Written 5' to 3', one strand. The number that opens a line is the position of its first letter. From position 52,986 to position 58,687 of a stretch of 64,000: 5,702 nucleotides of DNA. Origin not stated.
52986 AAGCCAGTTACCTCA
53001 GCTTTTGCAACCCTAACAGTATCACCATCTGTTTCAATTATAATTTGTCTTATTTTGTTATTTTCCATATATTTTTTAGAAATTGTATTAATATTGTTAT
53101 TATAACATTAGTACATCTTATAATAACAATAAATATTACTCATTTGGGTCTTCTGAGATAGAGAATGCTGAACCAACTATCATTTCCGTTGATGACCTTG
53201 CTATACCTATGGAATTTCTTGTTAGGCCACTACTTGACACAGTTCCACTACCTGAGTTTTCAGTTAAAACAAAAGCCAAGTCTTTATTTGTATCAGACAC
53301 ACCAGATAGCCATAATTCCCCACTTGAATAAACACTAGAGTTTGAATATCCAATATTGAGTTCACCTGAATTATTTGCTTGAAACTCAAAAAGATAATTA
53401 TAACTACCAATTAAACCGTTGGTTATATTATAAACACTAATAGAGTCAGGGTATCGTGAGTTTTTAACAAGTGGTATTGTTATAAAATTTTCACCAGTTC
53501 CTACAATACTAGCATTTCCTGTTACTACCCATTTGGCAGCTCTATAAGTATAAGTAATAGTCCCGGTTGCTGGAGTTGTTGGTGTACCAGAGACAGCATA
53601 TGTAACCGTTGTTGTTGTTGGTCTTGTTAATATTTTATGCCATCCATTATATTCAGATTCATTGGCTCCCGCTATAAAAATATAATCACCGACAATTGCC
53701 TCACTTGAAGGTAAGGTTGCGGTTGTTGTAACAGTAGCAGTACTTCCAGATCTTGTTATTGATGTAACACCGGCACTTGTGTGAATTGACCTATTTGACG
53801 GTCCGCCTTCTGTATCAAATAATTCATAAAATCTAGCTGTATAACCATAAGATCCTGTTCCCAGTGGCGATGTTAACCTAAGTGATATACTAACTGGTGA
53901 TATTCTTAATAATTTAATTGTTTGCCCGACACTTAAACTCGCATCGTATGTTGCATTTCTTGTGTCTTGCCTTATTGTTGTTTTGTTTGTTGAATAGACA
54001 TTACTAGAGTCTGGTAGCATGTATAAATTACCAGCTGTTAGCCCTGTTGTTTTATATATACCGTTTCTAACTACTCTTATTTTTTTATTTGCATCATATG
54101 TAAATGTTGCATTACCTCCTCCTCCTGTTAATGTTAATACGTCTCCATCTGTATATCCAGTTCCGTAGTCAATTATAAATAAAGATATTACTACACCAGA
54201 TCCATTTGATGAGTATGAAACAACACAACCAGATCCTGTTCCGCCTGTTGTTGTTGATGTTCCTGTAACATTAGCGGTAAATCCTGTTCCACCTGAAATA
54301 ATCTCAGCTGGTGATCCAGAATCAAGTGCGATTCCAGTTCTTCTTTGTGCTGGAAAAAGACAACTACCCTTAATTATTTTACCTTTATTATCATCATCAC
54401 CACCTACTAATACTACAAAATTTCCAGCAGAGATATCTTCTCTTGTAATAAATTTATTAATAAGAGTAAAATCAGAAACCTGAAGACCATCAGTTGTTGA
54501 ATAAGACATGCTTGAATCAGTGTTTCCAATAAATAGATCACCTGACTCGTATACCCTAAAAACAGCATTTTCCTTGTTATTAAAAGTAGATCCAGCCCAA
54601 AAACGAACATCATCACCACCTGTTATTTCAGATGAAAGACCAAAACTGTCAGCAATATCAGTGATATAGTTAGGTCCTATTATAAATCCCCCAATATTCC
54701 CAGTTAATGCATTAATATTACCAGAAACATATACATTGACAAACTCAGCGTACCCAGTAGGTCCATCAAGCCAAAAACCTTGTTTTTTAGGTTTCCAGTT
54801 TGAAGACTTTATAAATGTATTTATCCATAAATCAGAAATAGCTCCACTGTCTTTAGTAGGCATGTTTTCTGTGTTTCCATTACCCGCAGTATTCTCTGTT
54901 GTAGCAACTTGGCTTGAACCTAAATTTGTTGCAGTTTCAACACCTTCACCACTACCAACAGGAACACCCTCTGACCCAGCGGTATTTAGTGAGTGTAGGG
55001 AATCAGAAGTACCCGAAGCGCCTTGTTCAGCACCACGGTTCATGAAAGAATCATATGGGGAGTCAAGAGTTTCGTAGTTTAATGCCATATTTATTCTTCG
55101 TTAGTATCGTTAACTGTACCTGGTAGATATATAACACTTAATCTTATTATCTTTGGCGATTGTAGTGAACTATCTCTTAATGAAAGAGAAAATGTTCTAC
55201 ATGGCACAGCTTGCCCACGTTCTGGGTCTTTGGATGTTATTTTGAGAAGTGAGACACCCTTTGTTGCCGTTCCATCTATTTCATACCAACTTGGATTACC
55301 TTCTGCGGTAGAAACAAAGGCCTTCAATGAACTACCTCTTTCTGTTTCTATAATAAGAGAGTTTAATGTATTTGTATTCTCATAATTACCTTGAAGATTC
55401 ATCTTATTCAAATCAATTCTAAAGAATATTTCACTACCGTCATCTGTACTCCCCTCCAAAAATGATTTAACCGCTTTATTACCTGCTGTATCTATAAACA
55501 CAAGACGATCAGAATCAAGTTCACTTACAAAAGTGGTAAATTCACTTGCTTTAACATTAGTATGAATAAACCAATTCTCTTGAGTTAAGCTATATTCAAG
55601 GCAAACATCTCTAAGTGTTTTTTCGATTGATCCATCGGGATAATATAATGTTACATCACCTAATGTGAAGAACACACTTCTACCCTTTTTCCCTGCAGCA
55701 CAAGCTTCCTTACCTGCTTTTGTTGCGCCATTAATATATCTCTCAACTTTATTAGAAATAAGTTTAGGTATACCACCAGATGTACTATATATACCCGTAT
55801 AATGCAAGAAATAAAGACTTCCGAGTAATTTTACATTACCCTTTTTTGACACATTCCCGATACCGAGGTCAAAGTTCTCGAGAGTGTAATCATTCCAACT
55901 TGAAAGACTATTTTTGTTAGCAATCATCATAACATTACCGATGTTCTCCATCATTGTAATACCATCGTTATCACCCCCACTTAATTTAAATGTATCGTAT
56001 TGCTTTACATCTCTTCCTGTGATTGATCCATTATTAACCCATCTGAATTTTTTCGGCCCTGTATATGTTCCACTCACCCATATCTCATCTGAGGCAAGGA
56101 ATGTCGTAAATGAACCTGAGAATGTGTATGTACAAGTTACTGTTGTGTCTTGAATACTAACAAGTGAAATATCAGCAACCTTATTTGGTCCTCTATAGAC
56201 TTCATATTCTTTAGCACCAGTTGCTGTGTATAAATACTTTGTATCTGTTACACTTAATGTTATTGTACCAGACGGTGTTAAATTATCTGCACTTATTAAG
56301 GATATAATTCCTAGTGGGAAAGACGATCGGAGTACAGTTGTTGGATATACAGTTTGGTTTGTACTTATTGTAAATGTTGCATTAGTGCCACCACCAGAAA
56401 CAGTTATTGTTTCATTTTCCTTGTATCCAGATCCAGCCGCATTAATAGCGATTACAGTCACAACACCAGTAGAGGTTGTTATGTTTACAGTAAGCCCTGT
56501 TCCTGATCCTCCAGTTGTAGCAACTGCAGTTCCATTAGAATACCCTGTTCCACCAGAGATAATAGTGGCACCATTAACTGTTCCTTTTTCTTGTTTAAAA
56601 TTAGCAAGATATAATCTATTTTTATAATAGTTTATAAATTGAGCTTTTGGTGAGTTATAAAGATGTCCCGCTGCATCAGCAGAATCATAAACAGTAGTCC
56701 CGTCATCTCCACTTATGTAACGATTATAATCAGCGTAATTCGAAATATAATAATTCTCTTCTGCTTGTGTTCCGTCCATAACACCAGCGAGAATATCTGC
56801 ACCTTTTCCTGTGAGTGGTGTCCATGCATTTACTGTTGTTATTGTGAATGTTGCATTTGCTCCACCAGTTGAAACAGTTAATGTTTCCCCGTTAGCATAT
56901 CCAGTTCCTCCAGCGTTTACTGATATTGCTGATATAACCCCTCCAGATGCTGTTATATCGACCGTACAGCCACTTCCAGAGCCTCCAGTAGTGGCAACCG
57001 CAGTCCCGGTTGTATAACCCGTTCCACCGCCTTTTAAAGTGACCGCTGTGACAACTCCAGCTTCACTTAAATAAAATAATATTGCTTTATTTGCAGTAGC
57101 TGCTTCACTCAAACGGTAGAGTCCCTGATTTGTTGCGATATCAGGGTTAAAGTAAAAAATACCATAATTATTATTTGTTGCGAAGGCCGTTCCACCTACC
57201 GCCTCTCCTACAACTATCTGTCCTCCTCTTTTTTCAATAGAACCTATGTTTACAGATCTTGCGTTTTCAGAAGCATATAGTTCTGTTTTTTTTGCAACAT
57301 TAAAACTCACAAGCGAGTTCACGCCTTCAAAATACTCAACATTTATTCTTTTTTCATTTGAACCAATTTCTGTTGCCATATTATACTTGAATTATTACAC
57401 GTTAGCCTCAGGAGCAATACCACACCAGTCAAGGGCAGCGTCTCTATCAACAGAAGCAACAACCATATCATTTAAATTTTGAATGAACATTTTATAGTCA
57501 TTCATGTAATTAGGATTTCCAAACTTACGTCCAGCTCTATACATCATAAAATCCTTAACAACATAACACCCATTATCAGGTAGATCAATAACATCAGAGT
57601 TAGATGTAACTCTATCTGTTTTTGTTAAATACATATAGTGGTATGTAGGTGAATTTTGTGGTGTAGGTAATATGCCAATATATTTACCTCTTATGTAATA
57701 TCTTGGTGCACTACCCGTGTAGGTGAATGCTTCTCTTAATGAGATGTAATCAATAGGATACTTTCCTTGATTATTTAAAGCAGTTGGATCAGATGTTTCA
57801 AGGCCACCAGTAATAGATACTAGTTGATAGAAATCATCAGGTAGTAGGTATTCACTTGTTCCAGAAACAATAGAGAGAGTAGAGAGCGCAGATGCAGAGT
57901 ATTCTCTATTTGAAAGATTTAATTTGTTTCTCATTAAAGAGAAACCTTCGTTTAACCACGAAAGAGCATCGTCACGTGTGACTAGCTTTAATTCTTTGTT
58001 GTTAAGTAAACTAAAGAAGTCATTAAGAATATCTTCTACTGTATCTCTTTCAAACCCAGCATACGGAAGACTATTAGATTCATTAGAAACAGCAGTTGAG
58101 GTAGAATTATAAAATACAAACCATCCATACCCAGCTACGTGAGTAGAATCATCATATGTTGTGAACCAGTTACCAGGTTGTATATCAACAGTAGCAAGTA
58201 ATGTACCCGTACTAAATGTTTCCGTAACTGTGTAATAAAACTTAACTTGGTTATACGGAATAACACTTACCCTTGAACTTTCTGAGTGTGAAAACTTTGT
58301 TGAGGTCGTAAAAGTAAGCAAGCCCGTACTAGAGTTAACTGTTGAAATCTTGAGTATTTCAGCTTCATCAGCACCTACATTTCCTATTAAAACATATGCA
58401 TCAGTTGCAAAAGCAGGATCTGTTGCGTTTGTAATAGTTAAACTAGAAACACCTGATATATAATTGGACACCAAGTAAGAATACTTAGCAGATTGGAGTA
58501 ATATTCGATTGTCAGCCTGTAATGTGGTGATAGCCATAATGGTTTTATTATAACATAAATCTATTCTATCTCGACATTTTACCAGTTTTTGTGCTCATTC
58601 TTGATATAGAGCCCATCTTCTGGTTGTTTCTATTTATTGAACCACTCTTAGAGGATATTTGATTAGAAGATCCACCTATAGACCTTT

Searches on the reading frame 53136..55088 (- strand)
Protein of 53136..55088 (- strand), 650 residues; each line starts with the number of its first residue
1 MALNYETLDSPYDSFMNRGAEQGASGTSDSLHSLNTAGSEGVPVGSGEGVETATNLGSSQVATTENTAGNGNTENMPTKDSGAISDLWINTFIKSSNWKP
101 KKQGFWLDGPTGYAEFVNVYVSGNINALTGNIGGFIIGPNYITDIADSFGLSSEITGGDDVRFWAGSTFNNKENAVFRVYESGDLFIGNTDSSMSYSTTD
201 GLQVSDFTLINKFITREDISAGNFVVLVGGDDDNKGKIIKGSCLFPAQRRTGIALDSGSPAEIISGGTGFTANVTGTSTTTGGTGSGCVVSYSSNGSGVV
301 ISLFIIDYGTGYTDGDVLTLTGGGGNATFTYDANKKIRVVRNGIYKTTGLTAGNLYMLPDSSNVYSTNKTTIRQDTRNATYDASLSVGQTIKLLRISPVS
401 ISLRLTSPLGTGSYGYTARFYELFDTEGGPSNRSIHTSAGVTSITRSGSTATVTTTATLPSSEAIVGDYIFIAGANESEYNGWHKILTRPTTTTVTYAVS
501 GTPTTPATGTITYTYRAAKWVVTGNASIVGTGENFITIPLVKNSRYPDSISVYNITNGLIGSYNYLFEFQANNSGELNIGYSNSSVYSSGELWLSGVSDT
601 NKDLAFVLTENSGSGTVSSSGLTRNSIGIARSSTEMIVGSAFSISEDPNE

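Call 9: search_protein_families(library=phrogs, proteins=[window:53136-55088:-], max_evalue=0.001)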
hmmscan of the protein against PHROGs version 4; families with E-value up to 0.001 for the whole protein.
window:53136-55088:- (650 aa): 2 families
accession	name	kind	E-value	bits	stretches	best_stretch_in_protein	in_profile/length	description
phrog_9998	-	unknown function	1e-08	35.8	1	440-513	42-112/401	-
phrog_19846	-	unknown function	1.2e-05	24.1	1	150-211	1088-1148/1272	-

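Call 34: search_protein_families(library=pfam, proteins=[window:53136-55088:-], max_evalue=0.01)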
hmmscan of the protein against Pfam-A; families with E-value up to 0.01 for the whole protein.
window:53136-55088:- (650 aa): 0 families

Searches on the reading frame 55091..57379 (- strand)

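Call 9: search_protein_families(library=phrogs, proteins=[window:55091-57379:-], max_evalue=0.001)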
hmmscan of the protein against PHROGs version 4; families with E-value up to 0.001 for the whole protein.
window:55091-57379:- (762 aa): 9 families
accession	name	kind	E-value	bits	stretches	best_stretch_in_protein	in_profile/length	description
phrog_697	-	head and packaging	4.6e-17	61.7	2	253-350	1923-2023/2079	structural protein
phrog_32294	-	tail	3.2e-11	41.7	2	87-182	1895-1994/2435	baseplate wedge subunit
phrog_19630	-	head and packaging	7.7e-11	41.5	2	107-179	1159-1232/1266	virion structural protein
phrog_460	-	connector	5.4e-09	36.2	2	259-338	222-302/385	head closure Hc2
phrog_6005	-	head and packaging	4.1e-07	28.9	1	60-282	264-497/1512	virion structural protein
phrog_5342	-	tail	6.9e-07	27.4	1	264-334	2362-2438/3319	tail fiber protein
phrog_701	-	head and packaging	4.8e-05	20.2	0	108-175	1164-1231/6136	virion structural protein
phrog_438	-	tail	8.4e-05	22.9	1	107-196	195-285/478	baseplate wedge subunit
phrog_22827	-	unknown function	0.00023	20.9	0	262-343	101-181/613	-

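Call 34: search_protein_families(library=pfam, proteins=[window:55091-57379:-], max_evalue=0.01)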
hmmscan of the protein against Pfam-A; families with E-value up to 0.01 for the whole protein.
window:55091-57379:- (762 aa): 0 families

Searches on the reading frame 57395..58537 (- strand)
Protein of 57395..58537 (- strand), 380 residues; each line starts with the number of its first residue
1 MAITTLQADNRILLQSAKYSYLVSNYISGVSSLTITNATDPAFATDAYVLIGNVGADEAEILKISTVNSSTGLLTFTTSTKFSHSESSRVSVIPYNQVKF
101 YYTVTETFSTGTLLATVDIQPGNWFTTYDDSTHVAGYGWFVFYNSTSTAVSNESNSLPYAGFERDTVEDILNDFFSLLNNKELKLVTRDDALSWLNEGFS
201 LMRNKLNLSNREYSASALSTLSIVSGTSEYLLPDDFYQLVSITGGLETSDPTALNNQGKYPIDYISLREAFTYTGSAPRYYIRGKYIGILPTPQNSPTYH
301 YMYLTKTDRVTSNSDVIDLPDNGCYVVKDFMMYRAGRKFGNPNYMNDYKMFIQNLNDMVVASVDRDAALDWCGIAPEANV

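Call 9: search_protein_families(library=phrogs, proteins=[window:57395-58537:-], max_evalue=0.001)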
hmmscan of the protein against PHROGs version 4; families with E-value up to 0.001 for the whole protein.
window:57395-58537:- (380 aa): 1 family
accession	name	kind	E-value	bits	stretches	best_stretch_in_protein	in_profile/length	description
phrog_399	-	head and packaging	6.6e-07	30.1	1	166-338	3-175/220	structural protein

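Call 34: search_protein_families(library=pfam, proteins=[window:57395-58537:-], max_evalue=0.01)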
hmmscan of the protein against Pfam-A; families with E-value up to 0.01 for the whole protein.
window:57395-58537:- (380 aa): 1 family
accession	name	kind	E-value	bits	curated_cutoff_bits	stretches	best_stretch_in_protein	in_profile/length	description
PF24175.2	SU10_adaptor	-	1.2e-14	55.7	27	1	166-364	2-183/194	SU10 adaptor protein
